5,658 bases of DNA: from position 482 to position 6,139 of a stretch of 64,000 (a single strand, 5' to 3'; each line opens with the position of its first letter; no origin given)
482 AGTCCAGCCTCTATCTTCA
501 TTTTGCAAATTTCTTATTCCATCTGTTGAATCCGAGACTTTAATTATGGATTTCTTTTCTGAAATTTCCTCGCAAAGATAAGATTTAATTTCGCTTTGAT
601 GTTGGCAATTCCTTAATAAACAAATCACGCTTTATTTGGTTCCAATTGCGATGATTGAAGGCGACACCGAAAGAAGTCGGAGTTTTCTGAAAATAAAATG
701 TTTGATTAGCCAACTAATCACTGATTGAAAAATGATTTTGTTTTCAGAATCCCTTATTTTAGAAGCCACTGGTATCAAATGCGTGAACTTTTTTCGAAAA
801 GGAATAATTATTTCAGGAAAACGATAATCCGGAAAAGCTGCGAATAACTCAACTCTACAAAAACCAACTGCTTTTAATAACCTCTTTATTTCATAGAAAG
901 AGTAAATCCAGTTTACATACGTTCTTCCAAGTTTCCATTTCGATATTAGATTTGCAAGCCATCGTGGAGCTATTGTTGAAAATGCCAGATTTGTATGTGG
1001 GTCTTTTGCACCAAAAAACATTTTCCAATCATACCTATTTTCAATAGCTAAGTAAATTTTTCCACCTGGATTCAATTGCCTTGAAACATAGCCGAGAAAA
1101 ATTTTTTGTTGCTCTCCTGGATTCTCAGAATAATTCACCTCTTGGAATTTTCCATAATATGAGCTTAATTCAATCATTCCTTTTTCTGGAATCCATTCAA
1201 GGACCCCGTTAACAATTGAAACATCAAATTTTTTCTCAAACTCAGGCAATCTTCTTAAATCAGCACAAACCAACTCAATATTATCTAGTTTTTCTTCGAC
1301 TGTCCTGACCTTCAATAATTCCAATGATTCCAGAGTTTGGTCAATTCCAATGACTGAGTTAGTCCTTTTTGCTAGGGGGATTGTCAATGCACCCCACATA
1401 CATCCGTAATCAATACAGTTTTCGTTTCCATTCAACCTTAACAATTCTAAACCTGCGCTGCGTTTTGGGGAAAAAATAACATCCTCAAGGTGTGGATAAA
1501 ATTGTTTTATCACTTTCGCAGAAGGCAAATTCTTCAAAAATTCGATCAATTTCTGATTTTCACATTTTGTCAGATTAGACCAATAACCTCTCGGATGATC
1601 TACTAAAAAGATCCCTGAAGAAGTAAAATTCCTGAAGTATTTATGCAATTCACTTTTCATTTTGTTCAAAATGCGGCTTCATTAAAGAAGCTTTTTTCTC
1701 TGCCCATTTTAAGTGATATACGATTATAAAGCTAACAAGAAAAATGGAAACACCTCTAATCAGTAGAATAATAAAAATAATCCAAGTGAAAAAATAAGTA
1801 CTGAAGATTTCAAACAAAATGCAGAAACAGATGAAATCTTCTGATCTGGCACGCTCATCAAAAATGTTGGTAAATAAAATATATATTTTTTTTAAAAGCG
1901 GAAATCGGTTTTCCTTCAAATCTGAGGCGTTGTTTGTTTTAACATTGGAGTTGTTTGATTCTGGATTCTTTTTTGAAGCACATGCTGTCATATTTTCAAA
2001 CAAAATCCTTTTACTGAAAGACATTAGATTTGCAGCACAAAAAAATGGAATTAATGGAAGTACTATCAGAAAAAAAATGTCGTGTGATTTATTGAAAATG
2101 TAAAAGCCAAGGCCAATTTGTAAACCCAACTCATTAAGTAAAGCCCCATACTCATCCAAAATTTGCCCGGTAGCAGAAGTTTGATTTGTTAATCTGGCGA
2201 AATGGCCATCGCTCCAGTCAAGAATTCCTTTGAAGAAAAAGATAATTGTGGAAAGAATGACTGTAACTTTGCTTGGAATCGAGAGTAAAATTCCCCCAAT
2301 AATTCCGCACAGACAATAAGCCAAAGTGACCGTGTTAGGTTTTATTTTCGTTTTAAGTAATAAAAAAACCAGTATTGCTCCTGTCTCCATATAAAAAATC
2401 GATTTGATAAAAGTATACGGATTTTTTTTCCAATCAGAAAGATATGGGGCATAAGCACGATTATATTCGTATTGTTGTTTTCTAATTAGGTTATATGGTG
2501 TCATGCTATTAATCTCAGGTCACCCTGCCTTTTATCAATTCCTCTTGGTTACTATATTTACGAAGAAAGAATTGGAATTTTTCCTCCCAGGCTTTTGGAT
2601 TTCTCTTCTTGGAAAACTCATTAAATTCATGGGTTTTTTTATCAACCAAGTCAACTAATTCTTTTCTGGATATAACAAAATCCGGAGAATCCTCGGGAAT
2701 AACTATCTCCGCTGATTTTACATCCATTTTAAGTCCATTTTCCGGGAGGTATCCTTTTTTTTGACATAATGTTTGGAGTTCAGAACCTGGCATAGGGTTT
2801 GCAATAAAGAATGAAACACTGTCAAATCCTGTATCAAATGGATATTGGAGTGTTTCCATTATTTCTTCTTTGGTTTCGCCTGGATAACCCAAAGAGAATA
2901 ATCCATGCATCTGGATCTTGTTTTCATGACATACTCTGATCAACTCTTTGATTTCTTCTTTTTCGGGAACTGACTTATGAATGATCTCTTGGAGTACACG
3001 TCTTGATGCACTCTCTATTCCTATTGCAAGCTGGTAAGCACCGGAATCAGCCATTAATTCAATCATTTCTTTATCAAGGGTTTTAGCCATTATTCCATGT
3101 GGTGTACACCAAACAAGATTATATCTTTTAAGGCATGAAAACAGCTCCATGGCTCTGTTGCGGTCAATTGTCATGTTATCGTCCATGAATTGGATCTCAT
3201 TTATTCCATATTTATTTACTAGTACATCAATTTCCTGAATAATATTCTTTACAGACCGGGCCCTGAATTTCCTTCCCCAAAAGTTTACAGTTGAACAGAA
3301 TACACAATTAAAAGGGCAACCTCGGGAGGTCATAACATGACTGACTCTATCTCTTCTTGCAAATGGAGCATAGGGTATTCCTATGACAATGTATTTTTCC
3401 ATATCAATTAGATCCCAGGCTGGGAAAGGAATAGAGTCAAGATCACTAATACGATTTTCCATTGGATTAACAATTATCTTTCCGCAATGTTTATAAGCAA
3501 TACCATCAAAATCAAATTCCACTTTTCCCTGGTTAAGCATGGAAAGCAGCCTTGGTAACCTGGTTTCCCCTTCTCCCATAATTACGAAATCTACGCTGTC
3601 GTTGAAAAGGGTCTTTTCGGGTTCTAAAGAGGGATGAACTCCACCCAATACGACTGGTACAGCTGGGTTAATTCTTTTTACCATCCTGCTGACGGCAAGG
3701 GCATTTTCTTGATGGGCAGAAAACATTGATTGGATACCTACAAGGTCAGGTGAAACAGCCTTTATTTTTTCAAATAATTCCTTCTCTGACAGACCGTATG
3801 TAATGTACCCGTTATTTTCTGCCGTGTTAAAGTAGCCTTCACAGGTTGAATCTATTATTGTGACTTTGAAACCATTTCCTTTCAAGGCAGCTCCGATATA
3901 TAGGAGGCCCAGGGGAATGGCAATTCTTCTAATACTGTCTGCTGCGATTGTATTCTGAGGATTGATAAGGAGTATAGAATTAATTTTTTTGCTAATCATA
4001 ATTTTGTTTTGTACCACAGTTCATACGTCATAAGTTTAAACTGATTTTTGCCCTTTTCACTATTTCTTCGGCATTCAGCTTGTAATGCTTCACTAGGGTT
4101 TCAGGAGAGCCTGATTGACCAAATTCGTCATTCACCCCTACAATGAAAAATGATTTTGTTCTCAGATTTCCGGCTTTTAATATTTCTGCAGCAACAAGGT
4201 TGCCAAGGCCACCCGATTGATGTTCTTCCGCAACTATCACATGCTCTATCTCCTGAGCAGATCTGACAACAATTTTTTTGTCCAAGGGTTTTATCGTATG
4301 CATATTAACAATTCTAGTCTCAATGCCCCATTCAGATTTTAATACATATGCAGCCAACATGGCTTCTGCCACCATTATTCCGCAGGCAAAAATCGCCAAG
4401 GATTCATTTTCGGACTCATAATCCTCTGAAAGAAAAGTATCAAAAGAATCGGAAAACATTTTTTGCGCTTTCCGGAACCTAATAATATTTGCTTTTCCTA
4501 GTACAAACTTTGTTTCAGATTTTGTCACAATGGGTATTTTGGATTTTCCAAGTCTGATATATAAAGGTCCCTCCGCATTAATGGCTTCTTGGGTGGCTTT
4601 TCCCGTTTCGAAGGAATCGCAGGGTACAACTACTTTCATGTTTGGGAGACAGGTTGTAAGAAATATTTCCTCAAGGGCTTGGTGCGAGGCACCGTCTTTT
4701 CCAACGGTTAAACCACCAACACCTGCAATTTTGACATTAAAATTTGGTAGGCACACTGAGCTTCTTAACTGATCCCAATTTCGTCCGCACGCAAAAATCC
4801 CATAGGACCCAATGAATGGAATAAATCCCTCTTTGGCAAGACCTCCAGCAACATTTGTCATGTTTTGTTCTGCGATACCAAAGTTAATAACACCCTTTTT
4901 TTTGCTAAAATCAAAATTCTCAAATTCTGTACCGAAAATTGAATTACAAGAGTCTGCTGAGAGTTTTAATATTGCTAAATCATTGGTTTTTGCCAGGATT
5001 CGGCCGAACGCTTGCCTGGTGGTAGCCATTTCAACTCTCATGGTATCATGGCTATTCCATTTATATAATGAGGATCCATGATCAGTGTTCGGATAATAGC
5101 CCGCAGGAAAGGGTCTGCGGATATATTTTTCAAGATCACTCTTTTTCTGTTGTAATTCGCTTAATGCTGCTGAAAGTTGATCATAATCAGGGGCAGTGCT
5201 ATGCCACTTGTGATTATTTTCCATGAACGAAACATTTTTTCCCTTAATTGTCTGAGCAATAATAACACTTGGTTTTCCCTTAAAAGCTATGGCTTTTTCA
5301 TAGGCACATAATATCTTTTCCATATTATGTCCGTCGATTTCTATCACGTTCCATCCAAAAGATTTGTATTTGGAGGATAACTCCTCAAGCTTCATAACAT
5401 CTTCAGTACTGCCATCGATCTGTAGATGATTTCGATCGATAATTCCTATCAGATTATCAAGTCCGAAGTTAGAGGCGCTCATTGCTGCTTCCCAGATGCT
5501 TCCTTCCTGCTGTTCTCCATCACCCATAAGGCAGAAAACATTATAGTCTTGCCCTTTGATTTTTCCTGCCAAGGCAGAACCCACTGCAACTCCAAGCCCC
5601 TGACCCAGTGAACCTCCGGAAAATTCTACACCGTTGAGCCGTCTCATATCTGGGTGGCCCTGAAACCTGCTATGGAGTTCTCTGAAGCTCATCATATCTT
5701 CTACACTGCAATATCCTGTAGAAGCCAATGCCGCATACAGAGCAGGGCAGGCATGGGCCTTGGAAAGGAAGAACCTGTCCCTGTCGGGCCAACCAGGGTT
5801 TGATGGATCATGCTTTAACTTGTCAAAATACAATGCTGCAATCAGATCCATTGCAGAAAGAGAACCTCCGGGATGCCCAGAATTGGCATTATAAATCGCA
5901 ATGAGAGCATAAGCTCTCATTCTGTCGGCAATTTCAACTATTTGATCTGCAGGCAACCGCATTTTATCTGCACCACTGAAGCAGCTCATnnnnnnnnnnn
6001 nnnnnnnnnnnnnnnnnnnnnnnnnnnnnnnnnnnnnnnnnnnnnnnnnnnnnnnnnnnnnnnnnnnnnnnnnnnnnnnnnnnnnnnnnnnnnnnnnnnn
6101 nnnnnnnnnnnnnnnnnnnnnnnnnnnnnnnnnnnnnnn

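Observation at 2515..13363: Transketolase + transaldolase + two aminotransferases + three tandem SPASM radical-SAM enzymes + a B12-radical-SAM in one operon: candidate undescribed carbohydrate/aminopolyol pathway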

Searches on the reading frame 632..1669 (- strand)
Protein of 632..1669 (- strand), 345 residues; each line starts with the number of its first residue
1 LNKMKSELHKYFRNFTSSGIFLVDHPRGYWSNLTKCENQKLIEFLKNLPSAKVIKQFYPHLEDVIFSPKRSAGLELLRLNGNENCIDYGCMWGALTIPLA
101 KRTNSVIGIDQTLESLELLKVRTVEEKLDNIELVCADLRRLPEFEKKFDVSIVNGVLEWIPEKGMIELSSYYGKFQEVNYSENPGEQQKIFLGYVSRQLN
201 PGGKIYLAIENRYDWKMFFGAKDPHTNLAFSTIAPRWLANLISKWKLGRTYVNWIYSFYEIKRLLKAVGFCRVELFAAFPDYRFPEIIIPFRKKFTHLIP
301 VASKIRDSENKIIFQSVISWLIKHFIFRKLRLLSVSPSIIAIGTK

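Call 6: search_protein_families(library=pfam, proteins=[window:632-1669:-])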
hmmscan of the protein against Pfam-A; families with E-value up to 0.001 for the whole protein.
window:632-1669:- (345 aa): 7 families
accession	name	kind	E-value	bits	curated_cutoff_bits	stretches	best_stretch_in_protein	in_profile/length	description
PF13847.12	Methyltransf_31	-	3.6e-12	46.6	27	1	80-208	2-110/145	Methyltransferase domain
PF13649.12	Methyltransf_25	-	1.4e-11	45.4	27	1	86-164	2-81/97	Methyltransferase domain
PF08241.18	Methyltransf_11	-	6.7e-11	43.1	21.2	1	87-162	2-75/95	Methyltransferase domain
PF08242.18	Methyltransf_12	-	3.7e-06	28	30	1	87-162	2-80/98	Methyltransferase domain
PF13489.12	Methyltransf_23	-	3.9e-05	23.9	27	1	78-270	19-159/164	Methyltransferase domain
PF05175.20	MTS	-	0.00019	21.6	23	1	77-154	27-105/170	Methyltransferase small domain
PF05401.17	NodS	-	0.00089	19.6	24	0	83-164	45-123/201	Nodulation protein S (NodS)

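Call 7: search_protein_families(library=ncbifam, proteins=[window:632-1669:-], max_evalue=1e-10)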
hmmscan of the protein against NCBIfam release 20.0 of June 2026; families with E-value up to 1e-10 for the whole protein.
window:632-1669:- (345 aa): 0 families

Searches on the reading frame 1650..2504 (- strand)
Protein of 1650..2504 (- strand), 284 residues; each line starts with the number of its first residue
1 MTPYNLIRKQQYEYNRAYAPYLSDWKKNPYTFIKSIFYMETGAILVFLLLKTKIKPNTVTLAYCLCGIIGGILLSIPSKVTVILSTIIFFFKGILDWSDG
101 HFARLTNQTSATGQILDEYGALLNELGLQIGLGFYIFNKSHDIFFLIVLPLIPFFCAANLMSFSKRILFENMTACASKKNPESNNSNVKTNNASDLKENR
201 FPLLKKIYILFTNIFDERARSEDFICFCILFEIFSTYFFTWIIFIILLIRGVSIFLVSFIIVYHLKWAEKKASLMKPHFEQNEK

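Call 6: search_protein_families(library=pfam, proteins=[window:1650-2504:-])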
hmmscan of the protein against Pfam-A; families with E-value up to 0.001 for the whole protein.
window:1650-2504:- (284 aa): 1 family
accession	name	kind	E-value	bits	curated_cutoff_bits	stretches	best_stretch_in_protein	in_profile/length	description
PF01066.26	CDP-OH_P_transf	-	2e-12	48.2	22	1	56-119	4-65/152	CDP-alcohol phosphatidyltransferase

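Call 7: search_protein_families(library=ncbifam, proteins=[window:1650-2504:-], max_evalue=1e-10)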
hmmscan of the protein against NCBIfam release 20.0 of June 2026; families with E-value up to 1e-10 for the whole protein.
window:1650-2504:- (284 aa): 0 families

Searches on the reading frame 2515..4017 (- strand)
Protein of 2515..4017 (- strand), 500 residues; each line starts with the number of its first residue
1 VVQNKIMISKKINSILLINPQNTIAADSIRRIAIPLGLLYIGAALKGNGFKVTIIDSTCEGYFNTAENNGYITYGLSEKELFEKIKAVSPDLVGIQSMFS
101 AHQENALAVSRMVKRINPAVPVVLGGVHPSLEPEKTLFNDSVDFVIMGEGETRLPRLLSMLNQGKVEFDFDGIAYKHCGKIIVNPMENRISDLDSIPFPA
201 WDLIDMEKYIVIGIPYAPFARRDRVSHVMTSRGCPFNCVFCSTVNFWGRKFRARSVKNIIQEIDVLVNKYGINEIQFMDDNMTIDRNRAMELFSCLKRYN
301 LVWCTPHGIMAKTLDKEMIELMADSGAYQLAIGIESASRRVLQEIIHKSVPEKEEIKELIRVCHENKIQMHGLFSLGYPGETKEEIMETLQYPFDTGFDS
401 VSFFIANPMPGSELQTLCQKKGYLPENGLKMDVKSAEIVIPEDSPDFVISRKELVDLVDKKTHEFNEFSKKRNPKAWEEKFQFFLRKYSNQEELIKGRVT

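Call 3: search_protein_families(library=pfam, proteins=[window:2515-4017:-])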
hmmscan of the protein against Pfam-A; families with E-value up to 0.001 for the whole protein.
window:2515-4017:- (500 aa): 2 families
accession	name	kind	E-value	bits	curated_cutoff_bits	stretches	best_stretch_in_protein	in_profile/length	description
PF02310.24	B12-binding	-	1.9e-23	83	32.1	1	24-157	3-120/121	B12 binding domain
PF04055.27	Radical_SAM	-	1.4e-22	81.1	29.5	1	230-391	3-164/166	Radical SAM superfamily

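Call 4: search_protein_families(library=ncbifam, proteins=[window:2515-4017:-])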
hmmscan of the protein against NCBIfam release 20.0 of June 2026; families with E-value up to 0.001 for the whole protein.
window:2515-4017:- (500 aa): 28 families (the best 25 are shown)
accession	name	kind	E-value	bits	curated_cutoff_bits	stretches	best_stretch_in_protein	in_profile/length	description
NF038361.1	rSAM_Sden_1168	equivalog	2.8e-107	359.6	575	1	11-482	61-532/560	Sden_1168 family B12-binding radical SAM P-methyltransferase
TIGR02026.1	BchE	equivalog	5.1e-51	174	481.35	1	15-417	2-386/497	magnesium-protoporphyrin IX monomethyl ester anaerobic oxidative cyclase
TIGR03471.1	HpnJ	equivalog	6.5e-51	173.7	577.6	1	104-465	82-432/472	hopanoid biosynthesis associated radical SAM protein HpnJ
NF050148.1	rSAM_ApyD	equivalog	6.5e-43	147.1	750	1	36-391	26-361/645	RiPP biosynthesis radical SAM protein ApyD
TIGR04014.1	B12_SAM_MJ_0865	equivalog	4.8e-34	117.9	360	1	81-418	30-358/434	methyl-coenzyme M reductase glutamine C-methyltransferase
TIGR03975.1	rSAM_ocin_1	subfamily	8.4e-34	117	281.85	1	80-389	119-423/606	RiPP maturation radical SAM C-methyltransferase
TIGR04072.2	rSAM_ladder_B12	equivalog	9.6e-34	116.8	360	2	221-391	176-344/443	lipid biosynthesis B12-binding/radical SAM protein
TIGR04479.1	bcpD_PhpK_rSAM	subfamily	2.7e-32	111.8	600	1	77-392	98-405/504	PhpK family radical SAM P-methyltransferase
TIGR04013.1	B12_SAM_MJ_1487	hypoth_equivalog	1.7e-30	106.1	251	1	77-392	30-329/382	TIGR04013 family B12-binding domain/radical SAM domain-containing protein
NF033070.1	rSAM_AprD4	equivalog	1.4e-28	100.1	500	1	188-444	165-414/456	AprD4 family radical SAM diol-dehydratase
TIGR04190.1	B12_SAM_Ta0216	equivalog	5.6e-26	91.2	500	1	34-392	36-390/554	TIGR04190 family B12-binding domain/radical SAM domain protein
TIGR04295.1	B12_rSAM_oligo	hypoth_equivalog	3.7e-24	85.2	400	1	34-360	24-327/422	TIGR04295 family B12-binding domain-containing radical SAM protein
TIGR04367.1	HpnR_B12_rSAM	equivalog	5.6e-23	81.2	650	1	16-358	4-316/490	hopanoid C-3 methylase HpnR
NF033712.0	B12_rSAM_KedN5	subfamily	7.8e-23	80.5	700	1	86-388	59-362/624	KedN5 family methylcobalamin-dependent radical SAM C-methyltransferase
TIGR04385.1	B12_rSAM_cofa1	equivalog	3e-22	79.4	450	1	29-391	15-359/438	B12 lower ligand biosynthesis radical SAM protein BzaD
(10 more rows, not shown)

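Call 36: search_solved_structures(query=window:2515-4017:-, max_evalue=0.001)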
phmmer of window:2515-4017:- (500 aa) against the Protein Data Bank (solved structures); distinct sequences matched with E-value up to 0.001: 7.
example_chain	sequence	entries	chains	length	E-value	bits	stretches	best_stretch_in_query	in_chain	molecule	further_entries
9ccb_A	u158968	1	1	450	4.1e-22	81.9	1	123-415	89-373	Radical SAM core domain-containing protein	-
6fd2_B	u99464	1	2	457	3.9e-19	72.1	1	190-425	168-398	Putative apramycin biosynthetic oxidoreductase 4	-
2qgq_A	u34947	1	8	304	4.7e-10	42.2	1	226-417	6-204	Protein TM_1862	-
4jc0_A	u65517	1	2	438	7.3e-10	41.5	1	226-417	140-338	Ribosomal protein S12 methylthiotransferase RimO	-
6wte_A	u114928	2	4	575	5.3e-06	28.8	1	109-389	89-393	B12-binding domain-containing protein | Tryptophan-C2-methyltransferase containing B12-binding domain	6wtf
7kdx_A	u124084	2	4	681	1.3e-05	27.5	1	88-264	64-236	Methyltransferase TokK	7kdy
9n1b_A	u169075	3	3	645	0.00013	24.2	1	118-265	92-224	Radical SAM protein | Radical SAM enzyme CysS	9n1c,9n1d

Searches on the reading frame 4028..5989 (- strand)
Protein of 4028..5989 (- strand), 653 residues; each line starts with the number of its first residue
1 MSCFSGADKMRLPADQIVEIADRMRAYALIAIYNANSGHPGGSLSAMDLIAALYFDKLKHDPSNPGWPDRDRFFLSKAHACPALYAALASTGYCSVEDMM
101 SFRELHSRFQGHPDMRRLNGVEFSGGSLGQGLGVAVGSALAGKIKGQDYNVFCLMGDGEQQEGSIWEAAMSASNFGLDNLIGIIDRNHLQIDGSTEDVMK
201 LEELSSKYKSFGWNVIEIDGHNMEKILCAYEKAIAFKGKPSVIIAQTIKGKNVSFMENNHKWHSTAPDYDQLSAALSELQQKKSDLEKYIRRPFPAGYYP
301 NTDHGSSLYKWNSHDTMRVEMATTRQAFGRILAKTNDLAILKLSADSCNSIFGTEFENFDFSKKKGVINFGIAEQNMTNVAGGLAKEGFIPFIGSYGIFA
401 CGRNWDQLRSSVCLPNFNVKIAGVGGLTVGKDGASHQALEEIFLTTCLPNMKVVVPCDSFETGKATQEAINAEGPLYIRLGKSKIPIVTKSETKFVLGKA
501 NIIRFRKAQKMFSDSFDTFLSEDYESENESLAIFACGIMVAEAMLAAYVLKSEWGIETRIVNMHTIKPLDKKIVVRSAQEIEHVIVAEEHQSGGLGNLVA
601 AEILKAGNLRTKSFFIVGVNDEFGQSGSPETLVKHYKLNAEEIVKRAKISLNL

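Call 3: search_protein_families(library=pfam, proteins=[window:4028-5989:-])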
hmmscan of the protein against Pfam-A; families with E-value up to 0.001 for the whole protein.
window:4028-5989:- (653 aa): 6 families
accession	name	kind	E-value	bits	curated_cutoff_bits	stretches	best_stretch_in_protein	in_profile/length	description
PF00456.26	Transketolase_N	-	6.7e-62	209.8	22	1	20-274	5-270/334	Transketolase, thiamine diphosphate binding domain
PF02779.29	Transket_pyr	-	1e-29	103.9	27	1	322-485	3-172/174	Transketolase, pyrimidine binding domain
PF02780.25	Transketolase_C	-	2.7e-20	73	25.9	1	525-643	6-124/124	Transketolase, C-terminal domain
PF00676.26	E1_dh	-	6.6e-08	32.3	22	1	104-236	72-210/300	Dehydrogenase E1 component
PF13292.11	DXP_synthase_N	-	4.3e-07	29.9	21.2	0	126-192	111-176/274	1-deoxy-D-xylulose-5-phosphate synthase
PF22613.1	Transketolase_C_1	-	7.7e-06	26.5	27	1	525-638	9-112/113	Transketolase-like TK C-terminal domain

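Call 4: search_protein_families(library=ncbifam, proteins=[window:4028-5989:-])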
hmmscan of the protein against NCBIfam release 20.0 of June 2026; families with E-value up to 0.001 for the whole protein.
window:4028-5989:- (653 aa): 15 families
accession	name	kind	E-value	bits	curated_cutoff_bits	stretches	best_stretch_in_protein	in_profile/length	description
NF004559.0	PRK05899.2-5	equivalog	1.2e-170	568.8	488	1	13-649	14-622/627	transketolase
NF004556.0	PRK05899.2-2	equivalog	8.6e-128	427.3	575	1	16-648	16-635/639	transketolase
TIGR00232.1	tktlase_bact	equivalog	2.4e-83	280.6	682.25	2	22-281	5-275/654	transketolase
NF004558.0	PRK05899.2-4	equivalog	9.9e-70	235.7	788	2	24-285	10-276/651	transketolase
TIGR00204.1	dxs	equivalog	1.2e-43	149.6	465.95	2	350-649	337-613/616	1-deoxy-D-xylulose-5-phosphate synthase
NF003933.0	PRK05444.2-2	equivalog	1.9e-33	115.9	395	1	7-648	15-602/606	1-deoxy-D-xylulose-5-phosphate synthase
NF008968.0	PRK12315.1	subfamily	2.8e-30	105.1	510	2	356-645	312-575/582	1-deoxy-D-xylulose-5-phosphate synthase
TIGR00759.1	aceE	equivalog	1.2e-21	76.5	859.9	2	9-218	65-289/885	pyruvate dehydrogenase (acetyl-transferring), homodimeric type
TIGR03186.1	AKGDH_not_PDH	exception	1.5e-16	59.9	1408.3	2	21-218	81-289/889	alpha-ketoglutarate dehydrogenase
TIGR03182.1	PDH_E1_alph_y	equivalog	2.7e-11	43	393.85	1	124-248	106-234/315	pyruvate dehydrogenase (acetyl-transferring) E1 component subunit alpha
NF003616.0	PRK05261.1-1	subfamily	5.2e-09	34.9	777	1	108-234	124-249/788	phosphoketolase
TIGR03181.1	PDH_E1_alph_x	equivalog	7.4e-09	34.9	411.35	1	129-234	125-229/341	pyruvate dehydrogenase (acetyl-transferring) E1 component subunit alpha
NF008854.0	PRK11892.1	equivalog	4.1e-08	32.3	454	1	529-606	341-418/464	pyruvate dehydrogenase complex E1 component subunit beta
NF006667.0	PRK09212.1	subfamily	4.9e-08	32.2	321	1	526-605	199-278/327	pyruvate dehydrogenase complex E1 component subunit beta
NF007201.0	PRK09622.1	equivalog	0.00064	18.7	590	1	520-603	259-345/405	2-oxoacid:ferredoxin oxidoreductase subunit alpha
